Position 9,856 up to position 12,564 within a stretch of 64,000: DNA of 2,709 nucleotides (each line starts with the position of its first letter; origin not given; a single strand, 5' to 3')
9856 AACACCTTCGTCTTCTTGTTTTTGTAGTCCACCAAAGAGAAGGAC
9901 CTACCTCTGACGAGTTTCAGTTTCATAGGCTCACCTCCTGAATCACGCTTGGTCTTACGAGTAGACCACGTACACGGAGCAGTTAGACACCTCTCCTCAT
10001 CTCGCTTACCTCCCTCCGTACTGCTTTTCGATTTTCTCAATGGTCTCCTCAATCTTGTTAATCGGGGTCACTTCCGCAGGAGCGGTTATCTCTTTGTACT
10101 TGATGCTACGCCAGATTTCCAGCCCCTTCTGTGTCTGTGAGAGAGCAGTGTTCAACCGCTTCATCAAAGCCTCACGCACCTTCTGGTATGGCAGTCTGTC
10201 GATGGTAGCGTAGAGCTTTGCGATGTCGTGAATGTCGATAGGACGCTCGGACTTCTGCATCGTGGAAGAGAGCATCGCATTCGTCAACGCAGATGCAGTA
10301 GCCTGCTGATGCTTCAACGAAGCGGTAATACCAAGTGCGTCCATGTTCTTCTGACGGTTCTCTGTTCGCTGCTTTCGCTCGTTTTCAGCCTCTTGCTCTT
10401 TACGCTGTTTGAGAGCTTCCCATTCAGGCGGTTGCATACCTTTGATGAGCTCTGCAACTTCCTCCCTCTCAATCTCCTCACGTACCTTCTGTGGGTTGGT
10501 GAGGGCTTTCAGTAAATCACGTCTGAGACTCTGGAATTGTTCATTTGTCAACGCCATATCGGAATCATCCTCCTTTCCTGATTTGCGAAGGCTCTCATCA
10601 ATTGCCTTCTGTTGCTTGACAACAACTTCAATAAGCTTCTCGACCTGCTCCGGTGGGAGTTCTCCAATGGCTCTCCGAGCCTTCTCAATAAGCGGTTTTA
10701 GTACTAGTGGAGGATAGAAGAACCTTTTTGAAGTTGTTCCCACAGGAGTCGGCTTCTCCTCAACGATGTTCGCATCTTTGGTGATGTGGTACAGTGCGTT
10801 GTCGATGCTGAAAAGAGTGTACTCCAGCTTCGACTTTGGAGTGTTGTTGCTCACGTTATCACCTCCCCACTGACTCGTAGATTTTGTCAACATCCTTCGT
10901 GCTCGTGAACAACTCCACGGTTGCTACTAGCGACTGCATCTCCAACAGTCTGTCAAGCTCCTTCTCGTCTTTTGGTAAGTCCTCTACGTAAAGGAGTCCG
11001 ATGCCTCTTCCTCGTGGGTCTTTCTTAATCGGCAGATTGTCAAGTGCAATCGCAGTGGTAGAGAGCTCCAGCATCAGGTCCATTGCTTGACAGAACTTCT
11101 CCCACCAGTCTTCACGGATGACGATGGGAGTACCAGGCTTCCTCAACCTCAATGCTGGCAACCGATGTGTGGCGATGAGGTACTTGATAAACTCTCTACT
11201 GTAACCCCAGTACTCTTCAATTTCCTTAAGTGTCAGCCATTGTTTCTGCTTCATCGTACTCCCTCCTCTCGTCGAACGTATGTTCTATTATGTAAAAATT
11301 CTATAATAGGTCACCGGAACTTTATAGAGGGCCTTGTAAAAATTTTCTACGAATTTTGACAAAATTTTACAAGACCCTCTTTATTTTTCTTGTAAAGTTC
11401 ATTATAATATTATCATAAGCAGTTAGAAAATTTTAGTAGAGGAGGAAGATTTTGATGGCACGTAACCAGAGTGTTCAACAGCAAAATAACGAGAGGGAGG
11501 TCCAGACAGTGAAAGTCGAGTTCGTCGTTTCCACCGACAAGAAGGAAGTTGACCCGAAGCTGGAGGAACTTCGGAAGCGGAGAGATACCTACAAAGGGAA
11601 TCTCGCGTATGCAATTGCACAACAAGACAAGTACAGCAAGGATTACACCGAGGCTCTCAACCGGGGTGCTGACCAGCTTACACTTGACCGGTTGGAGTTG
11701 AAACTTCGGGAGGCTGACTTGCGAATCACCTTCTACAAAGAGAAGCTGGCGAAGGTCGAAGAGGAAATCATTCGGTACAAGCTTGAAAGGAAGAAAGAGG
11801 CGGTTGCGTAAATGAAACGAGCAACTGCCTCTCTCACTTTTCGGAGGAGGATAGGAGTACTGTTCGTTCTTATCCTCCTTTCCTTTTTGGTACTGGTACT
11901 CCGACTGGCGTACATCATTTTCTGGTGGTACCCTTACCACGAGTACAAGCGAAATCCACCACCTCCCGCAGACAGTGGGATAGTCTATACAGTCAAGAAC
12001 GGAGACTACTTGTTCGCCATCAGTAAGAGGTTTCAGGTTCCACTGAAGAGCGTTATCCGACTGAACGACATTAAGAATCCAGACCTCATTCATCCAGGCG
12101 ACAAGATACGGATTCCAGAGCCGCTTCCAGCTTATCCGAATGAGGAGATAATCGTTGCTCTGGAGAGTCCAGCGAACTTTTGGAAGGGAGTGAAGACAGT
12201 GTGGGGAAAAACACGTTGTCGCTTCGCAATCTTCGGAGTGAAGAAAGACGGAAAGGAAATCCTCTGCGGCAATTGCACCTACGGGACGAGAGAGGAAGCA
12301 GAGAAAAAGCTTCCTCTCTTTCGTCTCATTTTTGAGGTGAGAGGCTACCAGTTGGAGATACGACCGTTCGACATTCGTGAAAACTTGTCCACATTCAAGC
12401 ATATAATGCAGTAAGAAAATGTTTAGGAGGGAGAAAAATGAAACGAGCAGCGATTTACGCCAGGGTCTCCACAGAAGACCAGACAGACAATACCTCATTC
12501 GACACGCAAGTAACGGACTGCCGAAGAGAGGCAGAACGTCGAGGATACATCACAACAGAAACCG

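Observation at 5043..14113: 9.07-kb G+C-rich integrative element with a large serine recombinase, inserted precisely inside the YwgA/Panacea-like gene; attL/attR and the empty site can be reconstructed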

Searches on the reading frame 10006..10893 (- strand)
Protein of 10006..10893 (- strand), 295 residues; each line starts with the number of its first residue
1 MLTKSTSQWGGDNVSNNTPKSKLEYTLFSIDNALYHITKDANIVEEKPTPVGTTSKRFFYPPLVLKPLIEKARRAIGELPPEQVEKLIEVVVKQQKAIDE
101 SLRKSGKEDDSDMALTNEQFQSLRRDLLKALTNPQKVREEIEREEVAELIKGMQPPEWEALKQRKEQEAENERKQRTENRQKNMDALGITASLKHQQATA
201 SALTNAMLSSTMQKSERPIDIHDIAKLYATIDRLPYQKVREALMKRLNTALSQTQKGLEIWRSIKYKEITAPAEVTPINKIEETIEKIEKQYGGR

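Call 6: search_protein_families(library=pfam, max_evalue=0.01, proteins=[window:10006-10893:-])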
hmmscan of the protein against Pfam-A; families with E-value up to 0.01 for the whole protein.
window:10006-10893:- (295 aa): 0 families

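Call 23: search_protein_families(library=phrogs, max_evalue=0.01, proteins=[window:10006-10893:-])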
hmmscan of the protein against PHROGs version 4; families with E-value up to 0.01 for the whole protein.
window:10006-10893:- (295 aa): 0 families

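Call 24: search_protein_families(library=ncbifam, max_evalue=0.01, proteins=[window:10006-10893:-])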
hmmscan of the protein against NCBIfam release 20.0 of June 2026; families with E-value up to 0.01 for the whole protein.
window:10006-10893:- (295 aa): 0 families

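Call 39: find_related_loci(query=A3, collection=genome_contigs, flank=10000)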
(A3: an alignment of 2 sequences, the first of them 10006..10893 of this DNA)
Query A3 (295 aa) in genome_contigs; peptide patterns used: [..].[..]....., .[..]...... (x = any residue, [..] = any of these).
57 stretches matched a pattern; 1 encode a relative of the query (tblastn E <= 1e-3); 1 distinct loci.
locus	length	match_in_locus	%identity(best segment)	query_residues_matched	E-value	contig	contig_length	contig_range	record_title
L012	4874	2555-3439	96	1-295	0e+0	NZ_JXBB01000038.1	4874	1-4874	Hydrogenibacillus schlegelii strain MA 48 contig_43, whole genome shotgun sequence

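Call 54: search_solved_structures(query=window:10006-10893:-, max_evalue=1)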
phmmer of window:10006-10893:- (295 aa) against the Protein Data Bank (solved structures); distinct sequences matched with E-value up to 1: 0.

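Call 60: search_protein_families(library=padloc, max_evalue=0.001, proteins=[window:10006-10893:-])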
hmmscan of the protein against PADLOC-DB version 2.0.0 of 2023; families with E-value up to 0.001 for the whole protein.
window:10006-10893:- (295 aa): 0 families

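Call 65: search_protein_families(library=pfam, max_evalue=5, proteins=[window:10006-10854:-])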
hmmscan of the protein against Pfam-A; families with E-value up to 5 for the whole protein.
window:10006-10854:- (282 aa): 7 families
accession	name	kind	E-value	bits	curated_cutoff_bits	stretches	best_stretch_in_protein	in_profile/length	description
PF08730.15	Rad33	-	0.045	14.2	21.7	1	175-222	68-115/165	Rad33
PF21431.3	Col-Pyo_DNase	-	0.048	14.3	27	1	105-184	40-121/124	Colicin/Pyocin-S2, DNase domain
PF21597.2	TetR_C_43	-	0.054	14.1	27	1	80-144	18-83/105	Transcriptional regulator SbtR-like, C-terminal domain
PF22653.1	DUF7007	-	0.15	13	27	1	80-169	37-114/116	Domain of unknown function (DUF7007)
PF10592.14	AIPR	-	0.45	10.6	25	1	197-274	171-247/308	AIPR protein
PF04718.20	ATP-synt_G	-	3.7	8.9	25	0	138-191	28-75/98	Mitochondrial ATP synthase g subunit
PF07729.17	FCD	-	4.9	8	24.3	0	59-88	14-43/125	FCD domain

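Call 66: find_homologous_proteins(query=window:10006-10854:-, max_evalue=0.001)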
Query window:10006-10854:- (282 aa): 6 proteins with E <= 0.001 among 2486 candidates.
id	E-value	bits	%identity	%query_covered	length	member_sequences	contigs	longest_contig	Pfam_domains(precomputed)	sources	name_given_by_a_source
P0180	2.1e-160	550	93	100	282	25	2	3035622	-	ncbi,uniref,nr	ncbi:hypothetical protein CSTERTH_03825 [Thermoclostridium stercorarium subsp. thermolacticum DSM 29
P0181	3.8e-150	516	87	100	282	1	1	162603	-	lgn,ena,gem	-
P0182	8.7e-150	515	87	100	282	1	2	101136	-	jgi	-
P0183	5.0e-72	260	51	91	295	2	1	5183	-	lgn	-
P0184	1.4e-70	256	52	91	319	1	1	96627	-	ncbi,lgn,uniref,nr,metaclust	ncbi:hypothetical protein Tfer_2039 [Thermincola ferriacetica]|uniref:Uncharacterized protein n=1 Ta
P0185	2.0e-70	255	52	88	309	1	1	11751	-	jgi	-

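Call 76: predict_structure(alignment_id=A5)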
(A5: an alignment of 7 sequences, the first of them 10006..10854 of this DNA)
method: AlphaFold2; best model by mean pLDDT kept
length: 282 residues; sequences in the alignment: 7
mean_pLDDT: 64.8   pTM: 0.29
mean pLDDT of the five models: 64.8, 63.2, 59.7, 49.5, 49.5
residues with pLDDT >= 90: 1; 70-90: 123; 50-70: 77; < 50: 81
segments of 3 or more residues with pLDDT < 50: 1-6, 9-11, 18-39, 41-66, 69-72, 88-90, 92-98, 199-202
pLDDT, mean of each block of 10 residues (from residue 1): 46 49 42 44 39 43 49 50 50 47 63 62 66 67 77 87 88 79 80 61 67 83 85 85 81 72 79 80 55
secondary structure, 60 per line:
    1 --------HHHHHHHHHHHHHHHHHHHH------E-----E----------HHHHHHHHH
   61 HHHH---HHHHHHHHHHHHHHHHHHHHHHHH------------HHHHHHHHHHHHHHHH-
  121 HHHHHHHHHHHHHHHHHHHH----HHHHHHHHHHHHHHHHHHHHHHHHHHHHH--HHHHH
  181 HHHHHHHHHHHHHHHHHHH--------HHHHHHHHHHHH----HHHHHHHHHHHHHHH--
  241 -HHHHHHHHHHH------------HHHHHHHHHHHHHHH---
elements in order: H9-28 H52-64 H68-91 H104-119 H121-140 H145-173 H176-199 H208-219 H224-238 H242-252 H265-279

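Call 80: fold_search(model_id=the predicted structure, library=pdb)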
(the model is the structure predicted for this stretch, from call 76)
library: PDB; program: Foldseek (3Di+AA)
matches with E <= 10: 29; with E <= 0.001: 0
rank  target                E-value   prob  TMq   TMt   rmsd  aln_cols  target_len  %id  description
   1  6nmy_I                2.6e+00  0.08  0.12  0.26  15.8       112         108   11  A Cytokine-receptor complex (released 2020-01-22)
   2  8ron_C                3.1e+00  0.06  0.13  0.09  14.3       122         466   10  Crystal structure of human FAD synthase, isoform 2 (released 2024-04-10)
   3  7xiv_A                3.5e+00  0.05  0.11  0.19  12.5        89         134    7  Structural insight into the interactions between Lloviu virus VP30 and nucleoprotein (released 2022-06-29)
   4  9iw7                  4.0e+00  0.04  0.11  0.22  12.2        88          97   17  Crystal Structure Chemosensory Proteins 3 from Anopheles culicifacies in space group P3121 (released 2026-01-28)
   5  5oql_J                4.8e+00  0.06  0.12  0.19  12.2        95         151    9  Cryo-EM structure of the 90S pre-ribosome from Chaetomium thermophilum (released 2017-10-11)
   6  6dx3_B                4.8e+00  0.02  0.08  0.12  14.1        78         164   10  Crystal structure of the viral OTU domain protease from Taggert virus (released 2018-12-19)
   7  7rro_D1               5.7e+00  0.02  0.11  0.08  30.4       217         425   14  Structure of the 48-nm repeat doublet microtubule from bovine tracheal cilia (released 2021-10-27)
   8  8qxd_S                6.1e+00  0.02  0.08  0.14  20.5        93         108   12  Cryo-EM structure of the cross-exon pre-B complex (released 2024-05-22)
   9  5xtr_A                6.4e+00  0.06  0.14  0.15   7.8        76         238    6  Crystal structure of baculoviral sulfhydryl oxidase P33 (R127A, E183A mutant) (released 2017-09-13)
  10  6dx3_D                6.4e+00  0.02  0.08  0.13  14.1        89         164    9  Crystal structure of the viral OTU domain protease from Taggert virus (released 2018-12-19)
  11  3va2_A                6.8e+00  0.04  0.11  0.26  18.7       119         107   18  Crystal structure of human Interleukin-5 in complex with its alpha receptor (released 2012-07-25)
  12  5mfm_B                6.8e+00  0.04  0.11  0.10  10.3        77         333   19  Designed armadillo repeat protein peptide fusion YIIIM6AII_GS11_(KR)5 (released 2017-09-13)
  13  5h78_A                6.8e+00  0.03  0.14  0.20  28.2       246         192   13  Crystal structure of the PKA-DHR14 fusion protein (released 2017-06-28)
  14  6dx3_C                7.3e+00  0.02  0.08  0.13  14.2        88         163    9  Crystal structure of the viral OTU domain protease from Taggert virus (released 2018-12-19)
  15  8qw9_R                7.7e+00  0.05  0.14  0.32  13.2       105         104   15  RNAPII elongation complex bound to RECQ5_R502E (released 2025-04-30)
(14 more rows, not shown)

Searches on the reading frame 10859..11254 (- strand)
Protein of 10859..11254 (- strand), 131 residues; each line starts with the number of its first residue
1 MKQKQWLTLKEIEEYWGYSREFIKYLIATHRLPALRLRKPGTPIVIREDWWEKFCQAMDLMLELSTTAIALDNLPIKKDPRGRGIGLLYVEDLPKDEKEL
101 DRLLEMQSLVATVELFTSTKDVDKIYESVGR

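Call 6: search_protein_families(library=pfam, max_evalue=0.01, proteins=[window:10859-11254:-])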
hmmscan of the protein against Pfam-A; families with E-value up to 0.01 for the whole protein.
window:10859-11254:- (131 aa): 1 family
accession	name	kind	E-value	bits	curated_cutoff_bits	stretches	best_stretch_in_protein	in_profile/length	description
PF12728.13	HTH_17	-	8.5e-05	23.2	27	1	6-48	1-40/51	Helix-turn-helix domain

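Call 23: search_protein_families(library=phrogs, max_evalue=0.01, proteins=[window:10859-11254:-])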
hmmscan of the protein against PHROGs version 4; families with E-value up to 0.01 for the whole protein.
window:10859-11254:- (131 aa): 1 family
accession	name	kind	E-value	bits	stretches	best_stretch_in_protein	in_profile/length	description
phrog_66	-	integration and excision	0.00025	21.8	1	1-59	88-144/412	excisionase and transcriptional regulator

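Call 24: search_protein_families(library=ncbifam, max_evalue=0.01, proteins=[window:10859-11254:-])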
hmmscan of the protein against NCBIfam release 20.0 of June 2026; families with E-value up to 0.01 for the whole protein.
window:10859-11254:- (131 aa): 1 family
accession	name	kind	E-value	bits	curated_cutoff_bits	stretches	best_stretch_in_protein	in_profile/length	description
TIGR01764.1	excise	domain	0.0085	16.4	28.8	0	6-38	1-33/49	excisionase family DNA-binding protein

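Call 65: search_protein_families(library=pfam, max_evalue=5, proteins=[window:10859-11254:-])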
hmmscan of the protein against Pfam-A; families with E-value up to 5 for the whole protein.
window:10859-11254:- (131 aa): 2 families
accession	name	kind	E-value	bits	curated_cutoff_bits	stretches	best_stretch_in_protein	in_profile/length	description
PF12728.13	HTH_17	-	8.5e-05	23.2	27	1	6-48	1-40/51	Helix-turn-helix domain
PF08551.15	DUF1751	-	0.16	13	22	1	9-32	35-57/99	Eukaryotic integral membrane protein (DUF1751)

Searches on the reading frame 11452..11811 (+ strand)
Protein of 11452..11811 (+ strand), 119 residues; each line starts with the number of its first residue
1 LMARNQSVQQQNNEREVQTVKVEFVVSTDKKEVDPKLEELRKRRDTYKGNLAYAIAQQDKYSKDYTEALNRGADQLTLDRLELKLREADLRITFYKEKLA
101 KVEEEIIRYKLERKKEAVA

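Call 7: search_protein_families(library=pfam, max_evalue=0.01, proteins=[window:11452-11811:+])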
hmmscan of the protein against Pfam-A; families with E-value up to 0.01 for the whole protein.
window:11452-11811:+ (119 aa): 0 families

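Call 23: search_protein_families(library=phrogs, max_evalue=0.01, proteins=[window:11452-11811:+])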
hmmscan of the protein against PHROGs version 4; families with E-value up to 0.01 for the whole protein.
window:11452-11811:+ (119 aa): 0 families

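Call 24: search_protein_families(library=ncbifam, max_evalue=0.01, proteins=[window:11452-11811:+])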
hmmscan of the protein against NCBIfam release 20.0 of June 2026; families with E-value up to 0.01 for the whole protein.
window:11452-11811:+ (119 aa): 0 families

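Call 60: search_protein_families(library=padloc, max_evalue=0.001, proteins=[window:11452-11811:+])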
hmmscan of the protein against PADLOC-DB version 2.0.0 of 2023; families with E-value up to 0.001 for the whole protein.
window:11452-11811:+ (119 aa): 0 families

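Call 65: search_protein_families(library=pfam, max_evalue=5, proteins=[window:11452-11811:+])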
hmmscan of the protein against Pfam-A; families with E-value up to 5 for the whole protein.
window:11452-11811:+ (119 aa): 7 families
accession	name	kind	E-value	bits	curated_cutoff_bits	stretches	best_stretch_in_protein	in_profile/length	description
PF04611.18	AalphaY_MDB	-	0.053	14.1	32.1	1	24-116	43-132/146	Mating type protein A alpha Y mating type dependent binding region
PF00413.30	Peptidase_M10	-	0.14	12.4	24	1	45-98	7-60/159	Matrixin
PF10092.14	DUF2330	-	0.14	11.8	24.7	1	4-66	215-277/279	Uncharacterized protein conserved in bacteria (DUF2330)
PF16619.10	SUIM_assoc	-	0.39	11.2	34.1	1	34-50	13-29/60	Unstructured region C-term to UIM in Ataxin3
PF08246.17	Inhibitor_I29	-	1.1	10.1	24.4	0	37-74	15-53/59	Cathepsin propeptide inhibitor domain (I29)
PF14703.12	PHM7_cyt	-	1.9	9.1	27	1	36-111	43-115/174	Cytosolic domain of 10TM putative phosphate transporter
PF05300.16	MIC19_MIC25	-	4.5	8.1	33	0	18-105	60-145/168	MICOS complex subunit MIC19/MIC25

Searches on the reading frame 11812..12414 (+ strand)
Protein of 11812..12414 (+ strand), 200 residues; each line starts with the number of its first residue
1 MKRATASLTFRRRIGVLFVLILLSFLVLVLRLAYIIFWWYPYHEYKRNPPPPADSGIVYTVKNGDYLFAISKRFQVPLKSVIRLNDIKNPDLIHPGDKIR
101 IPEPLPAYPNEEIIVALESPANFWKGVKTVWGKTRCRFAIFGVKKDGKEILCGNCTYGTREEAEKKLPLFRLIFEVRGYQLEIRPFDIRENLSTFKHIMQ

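Call 7: search_protein_families(library=pfam, max_evalue=0.01, proteins=[window:11812-12414:+])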
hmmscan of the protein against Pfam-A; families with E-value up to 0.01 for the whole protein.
window:11812-12414:+ (200 aa): 2 families
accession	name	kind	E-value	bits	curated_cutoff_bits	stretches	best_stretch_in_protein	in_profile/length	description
PF01476.26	LysM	-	3.4e-14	52.9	20.9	1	59-102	1-43/43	LysM domain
PF23473.1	LysM3_LYK4_5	-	0.001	19.5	29.3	1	58-95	4-40/48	LYK4/5 LysM3 domain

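Call 23: search_protein_families(library=phrogs, max_evalue=0.01, proteins=[window:11812-12414:+])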
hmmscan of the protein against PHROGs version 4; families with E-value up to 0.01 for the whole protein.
window:11812-12414:+ (200 aa): 9 families
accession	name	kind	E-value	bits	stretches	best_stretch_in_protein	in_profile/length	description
phrog_4602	-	other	4.2e-07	31.1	1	58-104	36-82/220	transglycosylase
phrog_291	-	lysis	4.9e-07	29.8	1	44-104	419-477/509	endolysin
phrog_380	-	lysis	7.6e-07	29.4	1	53-106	180-239/309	endolysin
phrog_2742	-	lysis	1.5e-06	28.9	1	54-101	263-310/318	endolysin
phrog_13545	-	unknown function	1.7e-05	25.2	1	59-101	275-317/323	-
phrog_7348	-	lysis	4.1e-05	21.6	1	55-117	2103-2167/2564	endolysin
phrog_1274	-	lysis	0.00029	21.7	1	58-93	25-60/70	lysM motif protein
phrog_14642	-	lysis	0.0019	18.7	1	56-103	26-72/215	endolysin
phrog_28394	-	unknown function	0.0029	17.8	1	54-101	65-111/303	-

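Call 24: search_protein_families(library=ncbifam, max_evalue=0.01, proteins=[window:11812-12414:+])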
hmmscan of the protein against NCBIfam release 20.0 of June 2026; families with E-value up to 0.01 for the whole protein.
window:11812-12414:+ (200 aa): 12 families
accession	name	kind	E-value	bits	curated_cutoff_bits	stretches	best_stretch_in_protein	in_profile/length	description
TIGR02899.1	spore_safA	subfamily_domain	1.3e-10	41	67.85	1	61-102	1-43/44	SafA/ExsA family spore coat assembly protein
NF040883.1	amid_act_ActS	equivalog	6.5e-07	28.9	375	1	53-102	30-79/242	amidase activator ActS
NF047755.1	LIC_10271_M23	exception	1.5e-06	28.1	180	1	56-105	24-73/207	LIC_10271 family cell wall hydrolase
NF050804.1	CellDivDipMCaul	equivalog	3.5e-06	26.1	900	1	57-102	359-404/634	cell division endopeptidase DipM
NF047657.1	CellWlHdaseLepto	equivalog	9.3e-06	25.3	400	1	58-115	28-85/221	hypothetical protein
NF008050.0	PRK10783.1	equivalog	1.7e-05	23.3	508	1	54-99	400-445/457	murein transglycosylase D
NF042931.1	SAG1386_EF1546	equivalog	5.5e-05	23.3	80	1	53-101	106-157/158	SAG1386/EF1546 family surface-associated protein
NF008399.0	PRK11198.1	equivalog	0.00045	20.6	134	1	56-103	95-147/149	peptidoglycan-binding protein LysM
NF041208.1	celldiv_DipM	equivalog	0.0011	18.3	740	1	48-102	175-228/419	cell division endopeptidase DipM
NF052398.1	Agg_Promo_Fact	equivalog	0.0012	19.1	170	1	54-103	28-75/202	aggregation-promoting factor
NF010723.1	PRK14125.1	equivalog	0.0014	18.5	60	1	24-102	5-85/87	cell division suppressor protein YneA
NF004974.0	PRK06347.1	equivalog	0.0083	15.2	701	0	58-100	481-522/592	1,4-beta-N-acetylmuramoylhydrolase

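Call 60: search_protein_families(library=padloc, max_evalue=0.001, proteins=[window:11812-12414:+])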
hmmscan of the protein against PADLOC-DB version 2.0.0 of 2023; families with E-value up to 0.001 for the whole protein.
window:11812-12414:+ (200 aa): 0 families
